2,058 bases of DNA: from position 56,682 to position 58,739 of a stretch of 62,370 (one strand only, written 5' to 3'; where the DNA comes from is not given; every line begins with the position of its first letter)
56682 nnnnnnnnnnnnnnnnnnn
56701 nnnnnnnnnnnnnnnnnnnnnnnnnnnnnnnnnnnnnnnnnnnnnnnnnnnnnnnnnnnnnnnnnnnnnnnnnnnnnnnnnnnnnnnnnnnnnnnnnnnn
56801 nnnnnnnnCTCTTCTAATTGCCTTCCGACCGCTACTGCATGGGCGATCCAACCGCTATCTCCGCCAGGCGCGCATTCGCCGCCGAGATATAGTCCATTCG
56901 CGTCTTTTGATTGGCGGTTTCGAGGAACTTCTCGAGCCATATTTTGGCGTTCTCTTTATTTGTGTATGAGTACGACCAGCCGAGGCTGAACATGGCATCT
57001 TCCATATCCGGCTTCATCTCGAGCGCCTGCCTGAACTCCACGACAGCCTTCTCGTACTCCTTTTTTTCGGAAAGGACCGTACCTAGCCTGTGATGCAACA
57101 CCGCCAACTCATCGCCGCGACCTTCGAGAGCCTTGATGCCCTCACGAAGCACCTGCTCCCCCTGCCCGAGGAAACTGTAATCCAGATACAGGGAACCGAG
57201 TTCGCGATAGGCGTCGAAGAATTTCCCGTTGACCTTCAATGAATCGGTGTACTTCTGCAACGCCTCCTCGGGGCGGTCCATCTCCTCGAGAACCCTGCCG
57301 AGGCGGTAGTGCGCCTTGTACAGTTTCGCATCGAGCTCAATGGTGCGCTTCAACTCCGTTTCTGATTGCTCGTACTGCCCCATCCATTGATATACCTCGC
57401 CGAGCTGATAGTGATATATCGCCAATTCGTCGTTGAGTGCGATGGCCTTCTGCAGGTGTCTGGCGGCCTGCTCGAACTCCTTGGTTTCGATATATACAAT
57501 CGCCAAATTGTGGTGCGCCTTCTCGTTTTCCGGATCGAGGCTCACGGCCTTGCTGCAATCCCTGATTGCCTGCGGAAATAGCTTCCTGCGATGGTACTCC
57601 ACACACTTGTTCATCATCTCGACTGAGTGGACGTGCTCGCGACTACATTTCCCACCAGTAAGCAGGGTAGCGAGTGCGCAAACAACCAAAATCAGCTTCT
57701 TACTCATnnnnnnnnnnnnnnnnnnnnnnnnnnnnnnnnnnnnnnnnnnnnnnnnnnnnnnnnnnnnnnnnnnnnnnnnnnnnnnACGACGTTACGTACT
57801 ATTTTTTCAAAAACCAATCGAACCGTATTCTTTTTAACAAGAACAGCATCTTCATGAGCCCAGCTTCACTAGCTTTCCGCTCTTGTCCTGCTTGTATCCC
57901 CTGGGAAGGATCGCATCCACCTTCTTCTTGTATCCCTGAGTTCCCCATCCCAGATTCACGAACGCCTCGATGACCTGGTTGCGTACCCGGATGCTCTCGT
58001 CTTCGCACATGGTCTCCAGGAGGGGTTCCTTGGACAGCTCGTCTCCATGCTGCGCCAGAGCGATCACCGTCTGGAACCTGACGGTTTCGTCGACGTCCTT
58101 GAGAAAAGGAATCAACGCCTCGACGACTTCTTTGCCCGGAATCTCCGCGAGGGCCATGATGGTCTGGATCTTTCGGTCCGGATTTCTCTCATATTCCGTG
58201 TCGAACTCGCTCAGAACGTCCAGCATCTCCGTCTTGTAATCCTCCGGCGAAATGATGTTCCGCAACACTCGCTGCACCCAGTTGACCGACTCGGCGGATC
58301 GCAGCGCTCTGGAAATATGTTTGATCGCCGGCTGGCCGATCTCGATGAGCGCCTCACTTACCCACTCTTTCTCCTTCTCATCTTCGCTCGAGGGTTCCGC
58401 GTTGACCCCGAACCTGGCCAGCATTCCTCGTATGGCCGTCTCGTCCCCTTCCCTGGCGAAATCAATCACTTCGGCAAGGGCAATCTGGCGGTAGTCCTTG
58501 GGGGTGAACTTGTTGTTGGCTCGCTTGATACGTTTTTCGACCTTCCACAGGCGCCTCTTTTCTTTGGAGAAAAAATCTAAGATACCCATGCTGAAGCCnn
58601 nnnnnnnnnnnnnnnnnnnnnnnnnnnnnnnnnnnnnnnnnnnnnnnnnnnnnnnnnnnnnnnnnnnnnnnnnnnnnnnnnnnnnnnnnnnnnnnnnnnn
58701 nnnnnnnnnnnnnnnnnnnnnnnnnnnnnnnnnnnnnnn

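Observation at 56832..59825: Output-less HAMP sensor, HEAT protein and TPR lipoprotein form a tight operon with the giant TPR gene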

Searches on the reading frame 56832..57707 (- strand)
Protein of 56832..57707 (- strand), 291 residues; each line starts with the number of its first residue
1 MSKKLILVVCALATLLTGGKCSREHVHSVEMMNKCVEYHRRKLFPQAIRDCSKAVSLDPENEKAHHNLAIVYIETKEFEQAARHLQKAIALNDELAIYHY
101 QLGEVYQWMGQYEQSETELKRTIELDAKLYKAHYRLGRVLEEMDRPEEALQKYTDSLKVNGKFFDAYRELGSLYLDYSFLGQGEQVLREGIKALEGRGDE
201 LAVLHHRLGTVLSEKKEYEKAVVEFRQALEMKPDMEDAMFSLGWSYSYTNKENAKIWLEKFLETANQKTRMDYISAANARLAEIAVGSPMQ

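Call 7: search_protein_families(library=pfam, proteins=[window:56832-57707:-], max_evalue=0.01)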
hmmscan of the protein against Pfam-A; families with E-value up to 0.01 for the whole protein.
window:56832-57707:- (291 aa): 25 families
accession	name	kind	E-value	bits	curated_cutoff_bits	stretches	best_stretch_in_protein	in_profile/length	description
PF00515.34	TPR_1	-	2e-29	100.6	27.8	5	63-92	2-31/34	Tetratricopeptide repeat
PF13414.12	TPR_11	-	3.6e-28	97.4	26.8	4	71-110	3-42/42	TPR repeat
PF07719.23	TPR_2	-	2.2e-27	93.3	27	4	63-93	2-32/34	Tetratricopeptide repeat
PF13431.12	TPR_17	-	2e-22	77.9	24.4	2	51-81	2-32/34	Tetratricopeptide repeat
PF13424.12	TPR_12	-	2.4e-20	72.9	30.1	3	95-159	3-74/77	Tetratricopeptide repeat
PF13181.12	TPR_8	-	3.9e-19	67.6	25.7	1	204-234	3-33/34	Tetratricopeptide repeat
PF14559.12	TPR_19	-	4.8e-17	62.5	25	2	44-92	7-55/68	Tetratricopeptide repeat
PF13428.12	TPR_14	-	9.5e-13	47.9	23.5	0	132-172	3-43/44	Tetratricopeptide repeat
PF13174.12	TPR_6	-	2e-12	47.3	26.3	0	100-124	4-28/33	Tetratricopeptide repeat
PF13432.12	TPR_16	-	1.1e-11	45.4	32.7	1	100-154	1-55/65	Tetratricopeptide repeat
PF13176.12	TPR_7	-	4.7e-11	42.3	27.9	0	64-93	1-32/36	Tetratricopeptide repeat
PF13374.12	TPR_10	-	1.1e-09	38.5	27.5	0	66-91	6-31/42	Tetratricopeptide repeat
PF25063.1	ARM_TT21_C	-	2.7e-08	34.4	35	0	187-286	6-106/209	Tetratricopeptide repeat protein 21 C-terminal ARM domain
PF24575.1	TPR_Slam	-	6.2e-08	33.5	35.2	0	209-252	54-97/104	Surface lipoprotein assembly modifier, N-terminal TPR repeats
PF12895.13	ANAPC3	-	9.9e-07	29.4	27.2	1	46-121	7-81/82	Anaphase-promoting complex, cyclosome, subunit 3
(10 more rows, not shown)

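Call 8: search_protein_families(library=ncbifam, proteins=[window:56832-57707:-], max_evalue=0.01)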
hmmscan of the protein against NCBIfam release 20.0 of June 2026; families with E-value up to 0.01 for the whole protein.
window:56832-57707:- (291 aa): 30 families (the best 25 are shown)
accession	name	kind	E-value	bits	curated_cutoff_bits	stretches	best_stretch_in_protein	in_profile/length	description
NF040959.1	MamA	equivalog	1.3e-25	90.1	200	2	45-155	88-198/204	magnetosome protein MamA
TIGR02521.1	type_IV_pilW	equivalog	7.6e-22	78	154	2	98-271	33-205/234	type IV pilus biogenesis/stability protein PilW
TIGR02917.1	PEP_TPR_lipo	equivalog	2.8e-20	71.8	312.2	1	36-263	304-527/899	XrtA/PEP-CTERM system TPR-repeat protein PrsT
NF033762.1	social_mot_Tgl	equivalog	6.5e-15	55.2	225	2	97-178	32-114/252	social motility TPR repeat lipoprotein Tgl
TIGR02552.1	LcrH_SycD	equivalog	4.4e-14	52.4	104.8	2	56-127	46-117/136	SycD/LcrH family type III secretion system chaperone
NF033758.1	gliding_GltE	equivalog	3.9e-11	42.6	225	1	52-160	246-355/411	adventurous gliding motility TPR repeat lipoprotein GltE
NF047558.1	TPR_END_plus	domain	8.8e-11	41.6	32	1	64-94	1-31/56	TPR end-of-group domain-containing protein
NF053607.1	CHU_0125_OmpA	equivalog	1e-09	37.5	620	2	4-145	4-135/639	CHU_0125 family OmpA-like outer membrane integrity protein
NF047371.1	FlcA_CTERM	equivalog_domain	1.4e-09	37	300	1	109-277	326-512/646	periplasmic flagellar collar protein FlcA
NF047507.1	TPR_BatC_Lepto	exception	1.9e-09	37.3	175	1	75-170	44-136/214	TPR repeat-containing protein BatC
NF008757.0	PRK11788.1-5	equivalog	6.3e-09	35.5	363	1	37-254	116-334/388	lipopolysaccharide assembly protein LapB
NF052312.1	T9SS_PorW_SprE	equivalog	8.1e-09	34.7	250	1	55-233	171-359/716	type IX secretion system periplasmic lipoprotein PorW/SprE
TIGR00540.1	TPR_hemY_coli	hypoth_equivalog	1.5e-08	33.8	142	2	46-116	310-379/385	heme biosynthesis-associated TPR protein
TIGR00990.1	3a0801s09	subfamily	4.2e-08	32.3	757.25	1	47-161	350-464/615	mitochondrial import receptor subunit TOM70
NF008391.2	PRK11189.1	equivalog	7.3e-08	32.2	250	0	202-265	99-163/297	lipoprotein NlpI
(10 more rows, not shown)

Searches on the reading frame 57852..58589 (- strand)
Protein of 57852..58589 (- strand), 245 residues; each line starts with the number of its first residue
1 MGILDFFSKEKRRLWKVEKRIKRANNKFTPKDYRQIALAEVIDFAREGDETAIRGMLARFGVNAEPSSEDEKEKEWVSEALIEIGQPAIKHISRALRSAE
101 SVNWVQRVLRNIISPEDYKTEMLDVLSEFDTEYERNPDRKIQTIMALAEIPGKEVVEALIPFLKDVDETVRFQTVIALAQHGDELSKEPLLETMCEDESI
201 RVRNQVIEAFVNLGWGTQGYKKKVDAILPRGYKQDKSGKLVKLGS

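Call 7: search_protein_families(library=pfam, proteins=[window:57852-58589:-], max_evalue=0.01)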
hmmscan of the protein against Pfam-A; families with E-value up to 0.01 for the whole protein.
window:57852-58589:- (245 aa): 4 families
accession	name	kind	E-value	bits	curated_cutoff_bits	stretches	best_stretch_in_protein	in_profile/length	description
PF13646.12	HEAT_2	-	3.3e-12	46.9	27.7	1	135-209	12-86/88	HEAT repeats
PF02985.28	HEAT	-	4.5e-06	26.9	23.5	0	189-213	3-27/31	HEAT repeat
PF03130.22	HEAT_PBS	-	3.2e-05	24.5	20.9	0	144-165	6-27/27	PBS lyase HEAT-like repeat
PF13513.12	HEAT_EZ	-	0.0017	19.3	27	0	153-180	27-54/55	HEAT-like repeat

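Call 8: search_protein_families(library=ncbifam, proteins=[window:57852-58589:-], max_evalue=0.01)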
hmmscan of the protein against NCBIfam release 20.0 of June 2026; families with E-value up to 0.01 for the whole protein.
window:57852-58589:- (245 aa): 3 families
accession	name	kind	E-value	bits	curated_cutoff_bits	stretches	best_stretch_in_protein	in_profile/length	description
NF045915.1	PhycobilmeDegNblB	equivalog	2.8e-05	23.8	300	1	141-205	148-211/214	phycobilisome degradation protein NblB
NF058515.1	phyc_lyase_CpcF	equivalog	0.0001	21.9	220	0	136-218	43-124/200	C-phycocyanin alpha-cysteine-84 phycocyanobilin lyase subunit CpcF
NF010374.0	PRK13800.1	equivalog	0.0041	15.4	1196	1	118-213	606-680/898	fumarate reductase/succinate dehydrogenase flavoprotein subunit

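Call 22: search_solved_structures(query=window:57852-58589:-, max_evalue=1)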
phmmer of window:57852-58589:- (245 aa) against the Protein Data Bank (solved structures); distinct sequences matched with E-value up to 1: 24.
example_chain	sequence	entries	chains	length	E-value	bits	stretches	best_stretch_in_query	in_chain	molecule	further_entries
9sah_A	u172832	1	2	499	2.2e-35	125.5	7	142-214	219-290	E4-NB2 synthetic fusion protein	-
6fsq_A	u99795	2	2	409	3.8e-27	98.6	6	143-213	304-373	alphaRep A3_bGFPD | A3_bGFPD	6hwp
4zv6_A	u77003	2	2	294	1.2e-26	97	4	144-206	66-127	AlphaRep-7 | alpha-Rep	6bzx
6ft5_A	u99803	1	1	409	1.5e-25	93.4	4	144-214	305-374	alphaRep A3_A3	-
4xl5_C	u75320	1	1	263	1.5e-22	83.5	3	135-213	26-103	bGFP-A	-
7p0h_A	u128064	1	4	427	6.8e-21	78.1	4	137-207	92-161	Helicobacter pylori ComF fused to an artificial alphaREP crystallization helper (named B2)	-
6gwc_C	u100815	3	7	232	1.2e-17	67.5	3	145-214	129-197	iE5 ALPHAREP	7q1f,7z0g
3ltj_A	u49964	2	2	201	2.6e-16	63.1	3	144-214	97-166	AlphaRep-4 | bA3-2: binder of A3 protein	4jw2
3ltm_A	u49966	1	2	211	7.9e-16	61.5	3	144-214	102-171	Alpha-Rep4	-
6gx7_E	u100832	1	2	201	1.1e-14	57.8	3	146-205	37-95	iiiA5 ALPHAREP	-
8aw4_A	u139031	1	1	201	3.4e-14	56.2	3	144-209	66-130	ALPHAREP bB-E3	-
9rhz_A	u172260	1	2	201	4.6e-14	55.8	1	144-198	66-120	ALPHAREP bE5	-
6veh_A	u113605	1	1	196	5.1e-13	52.4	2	141-209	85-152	HEAT repeat domain-containing protein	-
9t1m_A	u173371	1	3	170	1.5e-12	50.8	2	144-213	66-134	Alpha Rep E4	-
6gwd_G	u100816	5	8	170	2.3e-11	46.9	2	144-205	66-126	iiH5 ALPHAREP | iih5 Alpha Repeating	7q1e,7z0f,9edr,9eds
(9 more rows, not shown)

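Call 84: find_homologous_proteins(query=window:57852-58589:-)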
Query window:57852-58589:- (245 aa): 114 proteins with E <= 0.001 among 1336 candidates.
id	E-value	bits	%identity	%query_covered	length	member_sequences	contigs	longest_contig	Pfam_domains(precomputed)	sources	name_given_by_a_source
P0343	1.3e-155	534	100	100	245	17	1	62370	PF02985.29,PF13646.13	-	-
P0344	1.8e-113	396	73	100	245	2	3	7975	PF02985.29,PF03130.23,PF13646.13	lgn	-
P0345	4.4e-112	391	71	100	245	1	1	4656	PF13646.13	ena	-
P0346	2.0e-111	389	70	100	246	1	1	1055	PF13646.13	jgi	-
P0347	5.9e-111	388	71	100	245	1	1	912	PF03130.23,PF13646.13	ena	-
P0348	6.0e-111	388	68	100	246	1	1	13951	PF02985.29,PF03130.23,PF13646.13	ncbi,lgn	-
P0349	1.4e-110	386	70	100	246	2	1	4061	PF13646.13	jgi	jgi:HEAT repeat protein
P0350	2.2e-110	386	68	100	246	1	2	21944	PF03130.23,PF13646.13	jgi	jgi:hypothetical protein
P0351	9.3e-110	384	69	100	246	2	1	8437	PF13646.13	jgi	jgi:HEAT repeat protein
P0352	9.6e-110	384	69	100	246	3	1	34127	PF13646.13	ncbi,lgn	ncbi:MAG: HEAT repeat domain-containing protein [Polyangia bacterium]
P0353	1.9e-109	383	69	100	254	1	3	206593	PF03130.23,PF13646.13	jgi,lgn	jgi:hypothetical protein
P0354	4.8e-109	381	68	100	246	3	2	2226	PF03130.23,PF13646.13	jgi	jgi:hypothetical protein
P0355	7.4e-109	381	68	100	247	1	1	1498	PF03130.23,PF13646.13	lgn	-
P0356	6.8e-108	378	67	100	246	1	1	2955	PF13646.13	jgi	jgi:HEAT repeat protein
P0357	1.2e-107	377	67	100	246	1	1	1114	PF03130.23,PF13646.13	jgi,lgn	jgi:hypothetical protein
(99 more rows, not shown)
